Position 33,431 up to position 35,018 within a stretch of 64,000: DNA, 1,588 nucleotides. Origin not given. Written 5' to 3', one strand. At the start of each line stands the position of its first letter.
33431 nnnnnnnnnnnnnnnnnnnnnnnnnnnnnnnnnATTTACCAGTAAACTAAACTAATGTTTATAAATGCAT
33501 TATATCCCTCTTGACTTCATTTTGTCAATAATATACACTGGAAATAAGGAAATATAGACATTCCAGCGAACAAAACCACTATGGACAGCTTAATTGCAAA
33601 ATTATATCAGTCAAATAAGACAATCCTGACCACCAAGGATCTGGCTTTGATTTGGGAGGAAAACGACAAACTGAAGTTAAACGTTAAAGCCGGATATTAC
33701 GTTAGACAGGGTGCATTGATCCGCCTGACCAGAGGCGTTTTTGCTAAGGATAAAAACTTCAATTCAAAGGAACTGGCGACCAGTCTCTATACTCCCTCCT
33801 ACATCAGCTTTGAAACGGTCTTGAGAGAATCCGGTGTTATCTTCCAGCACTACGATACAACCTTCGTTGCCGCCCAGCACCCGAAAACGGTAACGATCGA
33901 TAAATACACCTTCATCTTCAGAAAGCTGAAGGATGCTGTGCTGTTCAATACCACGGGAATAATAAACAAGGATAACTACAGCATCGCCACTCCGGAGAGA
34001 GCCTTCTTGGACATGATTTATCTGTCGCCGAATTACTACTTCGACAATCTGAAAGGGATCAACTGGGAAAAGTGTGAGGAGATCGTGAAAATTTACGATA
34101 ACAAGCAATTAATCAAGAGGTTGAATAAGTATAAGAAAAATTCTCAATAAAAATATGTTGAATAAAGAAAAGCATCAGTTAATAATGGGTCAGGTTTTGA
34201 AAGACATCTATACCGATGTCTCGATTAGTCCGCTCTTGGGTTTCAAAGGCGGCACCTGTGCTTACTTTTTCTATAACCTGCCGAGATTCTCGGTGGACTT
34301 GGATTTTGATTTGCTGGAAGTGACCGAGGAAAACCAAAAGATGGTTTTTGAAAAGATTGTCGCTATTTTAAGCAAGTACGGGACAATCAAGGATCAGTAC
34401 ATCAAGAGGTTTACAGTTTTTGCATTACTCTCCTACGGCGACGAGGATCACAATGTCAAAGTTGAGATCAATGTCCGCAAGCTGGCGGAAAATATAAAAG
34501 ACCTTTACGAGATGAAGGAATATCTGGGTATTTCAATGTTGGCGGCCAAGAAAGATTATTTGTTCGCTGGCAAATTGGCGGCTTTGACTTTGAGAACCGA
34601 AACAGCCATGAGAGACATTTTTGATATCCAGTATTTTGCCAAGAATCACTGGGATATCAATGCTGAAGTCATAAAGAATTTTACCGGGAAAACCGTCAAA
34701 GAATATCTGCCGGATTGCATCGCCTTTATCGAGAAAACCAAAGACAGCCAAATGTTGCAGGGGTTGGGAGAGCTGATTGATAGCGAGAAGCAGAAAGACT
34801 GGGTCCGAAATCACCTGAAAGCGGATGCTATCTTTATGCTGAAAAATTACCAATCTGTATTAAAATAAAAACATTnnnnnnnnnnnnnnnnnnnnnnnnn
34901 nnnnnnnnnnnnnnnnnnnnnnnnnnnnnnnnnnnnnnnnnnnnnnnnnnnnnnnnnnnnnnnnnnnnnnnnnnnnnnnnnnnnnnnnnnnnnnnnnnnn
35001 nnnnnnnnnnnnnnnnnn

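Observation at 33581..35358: AbiEi/AbiEii abortive-infection toxin-antitoxin pair plus RadC-like JAB protein carried by the prophage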

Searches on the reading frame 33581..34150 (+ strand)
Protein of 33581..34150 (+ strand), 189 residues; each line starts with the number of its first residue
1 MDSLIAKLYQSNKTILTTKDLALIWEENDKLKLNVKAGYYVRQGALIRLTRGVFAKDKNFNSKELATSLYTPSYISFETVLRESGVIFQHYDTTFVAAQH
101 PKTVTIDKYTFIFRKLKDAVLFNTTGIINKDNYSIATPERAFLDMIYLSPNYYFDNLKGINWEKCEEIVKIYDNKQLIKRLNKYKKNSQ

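Call 3: search_protein_families(library=pfam, proteins=[window:33581-34150:+], max_evalue=0.1)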
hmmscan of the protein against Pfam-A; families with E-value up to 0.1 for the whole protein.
window:33581-34150:+ (189 aa): 2 families
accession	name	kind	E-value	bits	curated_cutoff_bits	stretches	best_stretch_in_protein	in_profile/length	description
PF13338.12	AbiEi_4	-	0.031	14.8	25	0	15-55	13-47/49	Transcriptional regulator, AbiEi antitoxin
PF14684.11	Tricorn_C1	-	0.081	13.3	24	0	151-166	19-34/59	Tricorn protease C1 domain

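Call 4: search_protein_families(library=padloc, proteins=[window:33581-34150:+], max_evalue=0.1)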
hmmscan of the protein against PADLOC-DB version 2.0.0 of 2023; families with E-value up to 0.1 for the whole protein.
window:33581-34150:+ (189 aa): 16 families
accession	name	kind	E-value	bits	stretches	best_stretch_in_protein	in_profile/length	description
PDLC02255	AbiEi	-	4e-59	197.3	1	2-183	2-182/186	AbiEi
PDLC02241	AbiEi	-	1.3e-18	65.5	1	38-161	33-160/199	AbiEi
PDLC02272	AbiEi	-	1.7e-17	61.9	1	38-182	34-192/200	AbiEi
PDLC02230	AbiEi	-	1.9e-16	58.4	1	33-152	19-139/192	AbiEi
PDLC02267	AbiEi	-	4.4e-14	50.5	1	3-181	8-194/252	AbiEi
PDLC02240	AbiEi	-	2.5e-11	41.5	1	1-151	1-164/216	AbiEi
PDLC02273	AbiEi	-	7.5e-09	33.9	1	33-186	33-191/205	AbiEi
PDLC02232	AbiEi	-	8.3e-08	30.3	1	5-145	10-159/177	AbiEi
PDLC02274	AbiEi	-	3.1e-07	28.3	1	9-150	9-163/217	AbiEi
PDLC02227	AbiEi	-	4.4e-06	24.4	1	38-152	36-145/233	AbiEi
PDLC02287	AbiEi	-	7.9e-05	20.3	1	14-187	11-181/253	AbiEi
PDLC02271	AbiEi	-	0.0039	14.4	1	43-147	58-167/263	AbiEi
PDLC02225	AbiEi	-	0.004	14.9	1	5-121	10-118/198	AbiEi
PDLC02270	AbiEi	-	0.012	12.6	1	9-121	6-128/265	AbiEi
PDLC02238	AbiEi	-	0.013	13.3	1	40-160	21-142/180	AbiEi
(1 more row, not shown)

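Call 5: search_protein_families(library=ncbifam, proteins=[window:33581-34150:+], max_evalue=0.1)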
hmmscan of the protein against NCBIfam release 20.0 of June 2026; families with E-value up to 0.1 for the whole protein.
window:33581-34150:+ (189 aa): 2 families
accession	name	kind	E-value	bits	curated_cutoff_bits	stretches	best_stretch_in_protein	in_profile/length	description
NF047376.1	TAA_AbiEi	equivalog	2.9e-08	33.6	150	1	5-145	10-161/172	type IV toxin-antitoxin system AbiEi family antitoxin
TIGR01099.1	galU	equivalog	0.0033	17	326.8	1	37-168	95-225/261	UTP--glucose-1-phosphate uridylyltransferase GalU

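Call 27: search_solved_structures(query=window:33581-34150:+, max_evalue=1, show_alignments=2)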
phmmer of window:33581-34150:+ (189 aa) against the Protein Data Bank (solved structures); distinct sequences matched with E-value up to 1: 2.
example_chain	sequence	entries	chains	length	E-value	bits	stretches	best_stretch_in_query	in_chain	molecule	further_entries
5i1f_A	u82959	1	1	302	0.071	16.1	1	39-160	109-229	UTP--glucose-1-phosphate uridylyltransferase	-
5j49_A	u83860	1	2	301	0.54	13.3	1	38-159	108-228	UTP--glucose-1-phosphate uridylyltransferase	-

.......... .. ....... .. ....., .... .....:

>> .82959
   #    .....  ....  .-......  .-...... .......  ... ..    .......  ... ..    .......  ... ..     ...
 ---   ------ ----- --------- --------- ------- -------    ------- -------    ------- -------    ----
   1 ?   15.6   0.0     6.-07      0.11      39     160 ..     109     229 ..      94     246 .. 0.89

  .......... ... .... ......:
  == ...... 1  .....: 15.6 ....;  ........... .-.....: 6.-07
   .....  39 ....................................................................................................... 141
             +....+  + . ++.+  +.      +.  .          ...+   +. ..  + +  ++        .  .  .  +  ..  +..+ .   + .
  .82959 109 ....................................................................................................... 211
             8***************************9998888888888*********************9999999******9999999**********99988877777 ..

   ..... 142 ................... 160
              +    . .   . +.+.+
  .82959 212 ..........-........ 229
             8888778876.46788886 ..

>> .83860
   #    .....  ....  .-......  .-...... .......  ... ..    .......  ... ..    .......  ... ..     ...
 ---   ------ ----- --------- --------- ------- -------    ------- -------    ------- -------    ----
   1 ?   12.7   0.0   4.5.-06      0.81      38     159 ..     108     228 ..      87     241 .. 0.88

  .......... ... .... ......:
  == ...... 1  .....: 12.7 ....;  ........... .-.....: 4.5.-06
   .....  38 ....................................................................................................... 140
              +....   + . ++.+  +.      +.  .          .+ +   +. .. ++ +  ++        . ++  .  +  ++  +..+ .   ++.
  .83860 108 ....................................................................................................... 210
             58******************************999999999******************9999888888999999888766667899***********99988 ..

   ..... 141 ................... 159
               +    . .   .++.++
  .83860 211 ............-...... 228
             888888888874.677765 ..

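Call 54: find_homologous_proteins(query=window:33581-34150:+, max_evalue=0.001)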
Query window:33581-34150:+ (189 aa): 2010 proteins with E <= 0.001 among 2071 candidates; the best 120 are listed.
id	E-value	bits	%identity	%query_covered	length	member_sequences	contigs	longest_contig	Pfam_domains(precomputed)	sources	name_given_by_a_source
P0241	1.8e-119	414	100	100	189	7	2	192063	-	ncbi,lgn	-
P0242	1.7e-106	372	91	98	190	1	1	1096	-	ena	-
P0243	3.4e-103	361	86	100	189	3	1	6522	-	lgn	-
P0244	1.8e-102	359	85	100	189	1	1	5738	-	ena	-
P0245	2.9e-101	355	85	100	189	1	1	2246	-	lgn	-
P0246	5.4e-101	354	85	100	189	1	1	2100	-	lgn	-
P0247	6.3e-101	353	85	100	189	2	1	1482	-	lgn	-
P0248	2.7e-100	351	84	100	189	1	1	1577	-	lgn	-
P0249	1.7e-99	349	83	100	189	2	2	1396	-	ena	-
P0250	2.7e-99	348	84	100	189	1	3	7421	-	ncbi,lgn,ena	ncbi:MAG: hypothetical protein AABX82_02890 [Nanoarchaeota archaeon]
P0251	2.7e-99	348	83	100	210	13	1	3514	-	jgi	-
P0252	3.1e-99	348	84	99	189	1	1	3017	-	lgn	-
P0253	4.0e-99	348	84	100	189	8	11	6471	-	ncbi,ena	-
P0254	1.6e-98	346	83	100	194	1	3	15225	-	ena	-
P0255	2.1e-98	345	81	100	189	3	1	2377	-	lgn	-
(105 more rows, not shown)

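Call 59: predict_structure(alignment_id=A4)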
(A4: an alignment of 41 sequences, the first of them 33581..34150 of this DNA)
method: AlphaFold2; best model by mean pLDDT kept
length: 189 residues; sequences in the alignment: 41
mean_pLDDT: 54.3   pTM: 0.56
mean pLDDT of the five models: 54.3, 52.6, 49.3, 48.8, 48.2
residues with pLDDT >= 90: 0; 70-90: 45; 50-70: 60; < 50: 84
segments of 3 or more residues with pLDDT < 50: 1-14, 44-83, 105-134
pLDDT, mean of each block of 10 residues (from residue 1): 35 53 68 69 48 34 33 40 52 58 45 28 33 55 70 70 85 80 79
secondary structure, 60 per line:
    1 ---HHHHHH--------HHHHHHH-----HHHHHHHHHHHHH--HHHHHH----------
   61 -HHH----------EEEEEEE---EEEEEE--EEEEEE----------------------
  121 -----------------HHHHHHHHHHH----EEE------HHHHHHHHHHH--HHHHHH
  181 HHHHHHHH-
elements in order: H4-9 H18-24 H30-42 H45-50 E75-81 E85-90 E93-98 H138-148 E153-155 H162-172 H175-188

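Call 61: fold_search(model_id=the predicted structure, library=pdb)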
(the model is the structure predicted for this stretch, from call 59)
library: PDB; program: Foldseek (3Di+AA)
matches with E <= 10: 3; with E <= 0.001: 0
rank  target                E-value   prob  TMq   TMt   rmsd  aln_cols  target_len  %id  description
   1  3u1k_C                6.9e+00  0.01  0.12  0.05  11.9       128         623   12  Crystal structure of human PNPase (released 2012-02-01)
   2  7qbz                  8.7e+00  0.03  0.13  0.04  14.2        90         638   13  Crystal structure Cadmium translocating P-type ATPase (released 2022-03-23)
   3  2yj6_A                9.7e+00  0.03  0.13  0.10  13.8        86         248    9  Conformational changes in the catalytic domain of the CPx-ATPase CopB- B upon nucleotide binding (released 2012-05-30)

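Call 62: search_solved_structures(query=A4, max_evalue=10, show_alignments=2)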
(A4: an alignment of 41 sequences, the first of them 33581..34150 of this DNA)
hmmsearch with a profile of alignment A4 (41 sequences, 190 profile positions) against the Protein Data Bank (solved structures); distinct sequences matched with E-value up to 10: 0.

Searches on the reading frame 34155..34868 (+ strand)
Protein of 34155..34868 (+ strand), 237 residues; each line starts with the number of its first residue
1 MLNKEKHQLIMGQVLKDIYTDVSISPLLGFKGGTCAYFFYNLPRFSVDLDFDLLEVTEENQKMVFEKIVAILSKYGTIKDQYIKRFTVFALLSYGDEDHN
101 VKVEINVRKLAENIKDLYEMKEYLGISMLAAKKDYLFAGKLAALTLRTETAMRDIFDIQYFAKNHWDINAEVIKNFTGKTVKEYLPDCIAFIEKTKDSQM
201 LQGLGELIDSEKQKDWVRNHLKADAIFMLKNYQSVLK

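Call 3: search_protein_families(library=pfam, proteins=[window:34155-34868:+], max_evalue=0.1)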
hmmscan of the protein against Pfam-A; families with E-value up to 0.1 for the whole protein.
window:34155-34868:+ (237 aa): 2 families
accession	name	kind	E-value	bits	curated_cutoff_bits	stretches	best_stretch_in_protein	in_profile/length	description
PF08843.17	AbiEii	-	2.8e-16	60.6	22.5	1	22-192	9-192/238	Nucleotidyl transferase AbiEii toxin, Type IV TA system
PF19805.5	DUF6288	-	0.098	12.2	26.3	0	62-131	94-170/402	Family of unknown function (DUF6288)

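Call 4: search_protein_families(library=padloc, proteins=[window:34155-34868:+], max_evalue=0.1)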
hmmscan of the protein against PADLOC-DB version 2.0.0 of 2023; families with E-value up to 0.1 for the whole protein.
window:34155-34868:+ (237 aa): 18 families
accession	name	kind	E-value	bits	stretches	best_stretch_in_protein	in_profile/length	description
PDLC02324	AbiEii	-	7.2e-68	226.8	1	3-234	2-226/231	AbiEii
PDLC02307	AbiEii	-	2.7e-18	64.5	1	4-175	5-159/219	AbiEii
PDLC02330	AbiEii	-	6.6e-16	56.7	1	21-222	20-209/219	AbiEii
PDLC02293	AbiEii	-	1.3e-15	55.6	1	30-221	44-246/270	AbiEii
PDLC02328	AbiEii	-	5.1e-14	50.7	1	25-175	13-156/203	AbiEii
PDLC02304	AbiEii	-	1.1e-11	43.2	1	10-198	26-224/260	AbiEii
PDLC02290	AbiEii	-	1.1e-11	42.8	1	15-176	12-173/290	AbiEii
PDLC02323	AbiEii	-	1.6e-11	42.3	1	13-176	27-198/248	AbiEii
PDLC02305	AbiEii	-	2.2e-11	41.6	1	12-165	29-194/306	AbiEii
PDLC02294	AbiEii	-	2.5e-11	41.9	1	8-177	25-201/260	AbiEii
PDLC02296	AbiEii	-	5e-11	40.3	2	111-175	150-211/282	AbiEii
PDLC02313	AbiEii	-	2.4e-09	35.1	1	13-163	30-190/254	AbiEii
PDLC02317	AbiEii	-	2.4e-08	31.3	1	9-70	25-90/396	AbiEii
PDLC02321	AbiEii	-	4.8e-07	27.7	2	8-55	25-71/296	AbiEii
PDLC02298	AbiEii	-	5.6e-07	27.2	1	3-175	4-172/220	AbiEii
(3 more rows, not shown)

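Call 5: search_protein_families(library=ncbifam, proteins=[window:34155-34868:+], max_evalue=0.1)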
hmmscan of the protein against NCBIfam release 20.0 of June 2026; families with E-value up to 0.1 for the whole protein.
window:34155-34868:+ (237 aa): 0 families

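Call 23: find_related_loci(query=window:34155-34868:+, collection=metagenome_contigs, flank=5000)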
Query window:34155-34868:+ (237 aa) in metagenome_contigs; peptide patterns used: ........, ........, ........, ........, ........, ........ (x = any residue, [..] = any of these).
368 stretches matched a pattern; 326 encode a relative of the query (tblastn E <= 1e-3); the best 80 are kept; 80 distinct loci.
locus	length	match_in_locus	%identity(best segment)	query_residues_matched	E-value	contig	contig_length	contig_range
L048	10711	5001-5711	97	1-237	9e-156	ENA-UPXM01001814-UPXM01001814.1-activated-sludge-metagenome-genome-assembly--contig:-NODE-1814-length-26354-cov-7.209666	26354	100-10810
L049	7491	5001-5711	97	1-237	9e-156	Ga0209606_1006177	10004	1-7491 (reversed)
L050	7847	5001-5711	93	1-237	6e-152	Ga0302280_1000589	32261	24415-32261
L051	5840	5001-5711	92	1-237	1e-151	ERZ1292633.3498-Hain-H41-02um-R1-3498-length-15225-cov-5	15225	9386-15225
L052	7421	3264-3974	92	1-237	7e-150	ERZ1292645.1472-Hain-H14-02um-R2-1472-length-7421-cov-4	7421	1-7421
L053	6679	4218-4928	90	1-237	1e-147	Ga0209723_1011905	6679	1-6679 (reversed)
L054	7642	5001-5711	90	1-237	6e-147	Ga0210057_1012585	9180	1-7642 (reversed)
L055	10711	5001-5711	88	1-237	1e-145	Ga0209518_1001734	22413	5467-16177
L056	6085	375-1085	87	1-237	5e-145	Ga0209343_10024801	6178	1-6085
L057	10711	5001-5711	87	1-237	1e-144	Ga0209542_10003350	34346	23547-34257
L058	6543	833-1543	86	1-237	5e-144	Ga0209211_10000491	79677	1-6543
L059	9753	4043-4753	87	1-237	4e-144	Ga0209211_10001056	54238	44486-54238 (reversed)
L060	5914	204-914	86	1-237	8e-144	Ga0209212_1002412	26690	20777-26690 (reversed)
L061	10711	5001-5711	86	1-237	5e-142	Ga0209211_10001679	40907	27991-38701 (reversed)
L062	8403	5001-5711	85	1-237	3e-141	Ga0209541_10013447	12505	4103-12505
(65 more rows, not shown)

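Call 26: search_solved_structures(query=window:34155-34868:+, max_evalue=1, show_alignments=2)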
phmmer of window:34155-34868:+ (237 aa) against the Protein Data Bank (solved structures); distinct sequences matched with E-value up to 1: 4.
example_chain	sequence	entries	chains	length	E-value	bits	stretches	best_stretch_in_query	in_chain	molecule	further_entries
4o8s_A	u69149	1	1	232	1.1e-06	31.5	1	14-187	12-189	Putative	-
4ok0_A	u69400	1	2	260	1.5e-06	31.1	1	14-187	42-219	Putative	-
6z7v_A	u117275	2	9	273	0.57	12.8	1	118-191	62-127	Ubiquitin carboxyl-terminal hydrolase MINDY-2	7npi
6z49_A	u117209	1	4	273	0.57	12.8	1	118-191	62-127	Ubiquitin carboxyl-terminal hydrolase MINDY-2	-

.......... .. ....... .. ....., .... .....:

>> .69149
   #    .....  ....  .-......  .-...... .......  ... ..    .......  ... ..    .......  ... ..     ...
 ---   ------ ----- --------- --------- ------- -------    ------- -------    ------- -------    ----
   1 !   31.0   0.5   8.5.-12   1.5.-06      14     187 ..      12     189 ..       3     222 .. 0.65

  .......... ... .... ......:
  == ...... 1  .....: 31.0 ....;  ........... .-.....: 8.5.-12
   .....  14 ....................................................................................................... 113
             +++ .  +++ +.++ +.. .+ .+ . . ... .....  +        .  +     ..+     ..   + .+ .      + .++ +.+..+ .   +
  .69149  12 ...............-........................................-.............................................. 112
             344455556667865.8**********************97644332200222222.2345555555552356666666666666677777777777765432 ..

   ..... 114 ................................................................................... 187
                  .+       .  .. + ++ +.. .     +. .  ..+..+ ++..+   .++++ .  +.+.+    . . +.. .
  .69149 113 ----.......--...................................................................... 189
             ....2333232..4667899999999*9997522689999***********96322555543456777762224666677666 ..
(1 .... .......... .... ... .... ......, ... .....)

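Call 51: find_encoding_contigs(protein=window:34155-34868:+, flank=3000, max_places=4)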
Protein window:34155-34868:+ (237 aa): 3 contigs read that carry it; 2 places shown.
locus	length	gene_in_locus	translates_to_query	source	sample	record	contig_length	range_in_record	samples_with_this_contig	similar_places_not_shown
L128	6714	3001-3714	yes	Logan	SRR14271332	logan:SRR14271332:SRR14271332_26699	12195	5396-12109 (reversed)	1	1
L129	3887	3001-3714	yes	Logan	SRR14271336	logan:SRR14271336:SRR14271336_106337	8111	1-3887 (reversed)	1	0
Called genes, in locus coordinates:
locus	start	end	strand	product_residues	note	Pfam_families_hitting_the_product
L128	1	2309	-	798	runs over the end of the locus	?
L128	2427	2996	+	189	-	-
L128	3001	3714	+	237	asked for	PF08843:AbiEii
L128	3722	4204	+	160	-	PF04002:RadC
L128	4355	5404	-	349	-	PF00078:RVT_1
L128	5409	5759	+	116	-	PF22296:bAvd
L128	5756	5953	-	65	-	-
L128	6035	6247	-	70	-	-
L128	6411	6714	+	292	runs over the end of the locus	-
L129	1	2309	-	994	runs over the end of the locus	PF02463:SMC_N (faint), PF13304:AAA_21 (faint)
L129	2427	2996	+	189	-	-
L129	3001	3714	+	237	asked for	PF08843:AbiEii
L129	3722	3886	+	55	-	?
